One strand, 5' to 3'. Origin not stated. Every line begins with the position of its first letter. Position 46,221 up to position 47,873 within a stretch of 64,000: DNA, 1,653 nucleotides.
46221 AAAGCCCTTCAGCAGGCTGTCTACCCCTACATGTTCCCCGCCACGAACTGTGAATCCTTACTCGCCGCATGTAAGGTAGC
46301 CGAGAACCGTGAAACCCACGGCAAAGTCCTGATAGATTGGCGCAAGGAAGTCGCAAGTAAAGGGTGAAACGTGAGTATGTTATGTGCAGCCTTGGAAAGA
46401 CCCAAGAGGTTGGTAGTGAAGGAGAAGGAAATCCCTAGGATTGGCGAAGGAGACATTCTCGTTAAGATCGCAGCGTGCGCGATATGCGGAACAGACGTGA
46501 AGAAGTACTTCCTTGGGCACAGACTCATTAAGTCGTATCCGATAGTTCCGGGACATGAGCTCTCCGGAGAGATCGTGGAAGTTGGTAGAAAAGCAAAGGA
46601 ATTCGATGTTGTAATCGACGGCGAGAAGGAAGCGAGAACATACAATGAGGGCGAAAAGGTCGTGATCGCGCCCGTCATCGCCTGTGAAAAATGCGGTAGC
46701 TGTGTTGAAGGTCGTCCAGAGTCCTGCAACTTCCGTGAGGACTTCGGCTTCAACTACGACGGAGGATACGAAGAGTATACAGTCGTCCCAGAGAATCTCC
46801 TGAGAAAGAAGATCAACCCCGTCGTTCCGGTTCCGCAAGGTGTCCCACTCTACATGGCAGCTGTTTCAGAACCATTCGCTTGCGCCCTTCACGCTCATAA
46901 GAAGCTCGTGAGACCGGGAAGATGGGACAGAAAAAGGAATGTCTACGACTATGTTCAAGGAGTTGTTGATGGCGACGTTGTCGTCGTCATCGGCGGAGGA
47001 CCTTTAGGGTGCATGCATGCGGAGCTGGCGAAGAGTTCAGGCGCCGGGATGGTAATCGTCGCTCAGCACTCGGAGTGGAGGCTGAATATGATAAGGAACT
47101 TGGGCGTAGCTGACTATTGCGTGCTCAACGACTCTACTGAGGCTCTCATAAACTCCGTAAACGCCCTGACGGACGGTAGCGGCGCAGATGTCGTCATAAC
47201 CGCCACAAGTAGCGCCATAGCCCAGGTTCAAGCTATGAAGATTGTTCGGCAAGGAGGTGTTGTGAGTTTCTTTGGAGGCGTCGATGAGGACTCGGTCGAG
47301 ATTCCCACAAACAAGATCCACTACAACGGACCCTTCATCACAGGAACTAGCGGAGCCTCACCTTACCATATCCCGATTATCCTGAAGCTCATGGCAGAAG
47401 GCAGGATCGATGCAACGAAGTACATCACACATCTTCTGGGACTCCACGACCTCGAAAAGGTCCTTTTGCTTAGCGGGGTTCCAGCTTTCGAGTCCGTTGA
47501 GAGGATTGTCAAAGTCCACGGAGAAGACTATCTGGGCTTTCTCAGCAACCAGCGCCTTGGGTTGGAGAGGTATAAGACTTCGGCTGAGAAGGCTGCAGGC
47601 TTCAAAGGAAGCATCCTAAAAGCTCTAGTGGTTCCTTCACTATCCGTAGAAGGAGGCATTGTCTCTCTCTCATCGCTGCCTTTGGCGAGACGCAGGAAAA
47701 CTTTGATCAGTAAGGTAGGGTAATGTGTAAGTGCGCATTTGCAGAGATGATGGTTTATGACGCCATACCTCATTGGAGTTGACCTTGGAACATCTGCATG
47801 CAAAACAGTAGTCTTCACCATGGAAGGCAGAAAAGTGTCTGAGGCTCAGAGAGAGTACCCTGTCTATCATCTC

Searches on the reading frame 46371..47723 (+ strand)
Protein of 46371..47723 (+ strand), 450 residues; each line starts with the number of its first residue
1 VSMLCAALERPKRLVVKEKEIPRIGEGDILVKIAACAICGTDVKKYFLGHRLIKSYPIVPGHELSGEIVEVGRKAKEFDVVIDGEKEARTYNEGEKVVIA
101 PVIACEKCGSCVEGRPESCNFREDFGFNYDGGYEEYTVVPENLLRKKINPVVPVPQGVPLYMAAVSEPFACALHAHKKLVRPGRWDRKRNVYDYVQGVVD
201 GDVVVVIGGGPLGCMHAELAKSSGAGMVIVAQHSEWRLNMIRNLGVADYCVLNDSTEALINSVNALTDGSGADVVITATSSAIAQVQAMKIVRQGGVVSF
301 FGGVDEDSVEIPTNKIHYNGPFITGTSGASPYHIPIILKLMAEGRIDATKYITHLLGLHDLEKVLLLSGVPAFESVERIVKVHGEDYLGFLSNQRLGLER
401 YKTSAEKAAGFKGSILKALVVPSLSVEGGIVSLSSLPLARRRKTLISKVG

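Call 9: search_protein_families(library=pfam, proteins=[window:46371-47723:+])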
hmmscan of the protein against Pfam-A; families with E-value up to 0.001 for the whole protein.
window:46371-47723:+ (450 aa): 4 families
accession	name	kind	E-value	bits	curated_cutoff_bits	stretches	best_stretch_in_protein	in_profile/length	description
PF08240.17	ADH_N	-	1.7e-23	83.3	23.5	1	25-144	1-99/104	Alcohol dehydrogenase GroES-like domain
PF00107.32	ADH_zinc_N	-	4.2e-19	69.2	31.8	1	211-342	1-128/129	Zinc-binding dehydrogenase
PF16912.11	Glu_dehyd_C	-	3.6e-07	30.3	34.9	1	202-317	32-145/211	Glucose dehydrogenase C-terminus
PF13241.12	NAD_binding_7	-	0.00028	21.8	22.1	1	200-295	6-85/104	Putative NAD(P)-binding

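Call 10: find_encoding_contigs(protein=window:46371-47723:+, flank=10000, max_places=6)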
Protein window:46371-47723:+ (450 aa): 2 contigs read that carry it; 2 places shown.
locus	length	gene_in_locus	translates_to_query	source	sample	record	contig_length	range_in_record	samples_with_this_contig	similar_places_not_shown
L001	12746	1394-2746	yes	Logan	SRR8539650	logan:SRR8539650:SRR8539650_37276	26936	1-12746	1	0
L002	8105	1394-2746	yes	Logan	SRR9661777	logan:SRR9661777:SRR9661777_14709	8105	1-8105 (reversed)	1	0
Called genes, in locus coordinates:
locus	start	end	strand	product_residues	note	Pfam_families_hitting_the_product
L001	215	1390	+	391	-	PF08240:ADH_N (weak), PF16912:Glu_dehyd_C, PF00107:ADH_zinc_N, PF13602:ADH_zinc_N_2 (faint)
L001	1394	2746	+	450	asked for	PF08240:ADH_N, PF16912:Glu_dehyd_C (weak), PF00107:ADH_zinc_N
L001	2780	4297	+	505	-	PF00370:FGGY_N, PF02782:FGGY_C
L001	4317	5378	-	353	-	PF01208:URO-D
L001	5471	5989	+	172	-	PF00731:AIRC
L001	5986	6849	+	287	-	PF01259:SAICAR_synt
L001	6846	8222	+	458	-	PF06849:DUF1246, PF06973:DUF1297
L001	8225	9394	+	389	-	PF00586:AIRS, PF02769:AIRS_C (faint)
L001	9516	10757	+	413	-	PF07690:MFS_1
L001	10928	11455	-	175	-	PF00156:Pribosyltran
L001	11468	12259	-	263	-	PF01048:PNP_UDP_1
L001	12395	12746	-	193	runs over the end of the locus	-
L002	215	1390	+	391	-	PF08240:ADH_N (weak), PF16912:Glu_dehyd_C, PF00107:ADH_zinc_N, PF13602:ADH_zinc_N_2 (faint)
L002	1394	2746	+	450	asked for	PF08240:ADH_N, PF16912:Glu_dehyd_C (weak), PF00107:ADH_zinc_N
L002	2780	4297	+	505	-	PF00370:FGGY_N, PF02782:FGGY_C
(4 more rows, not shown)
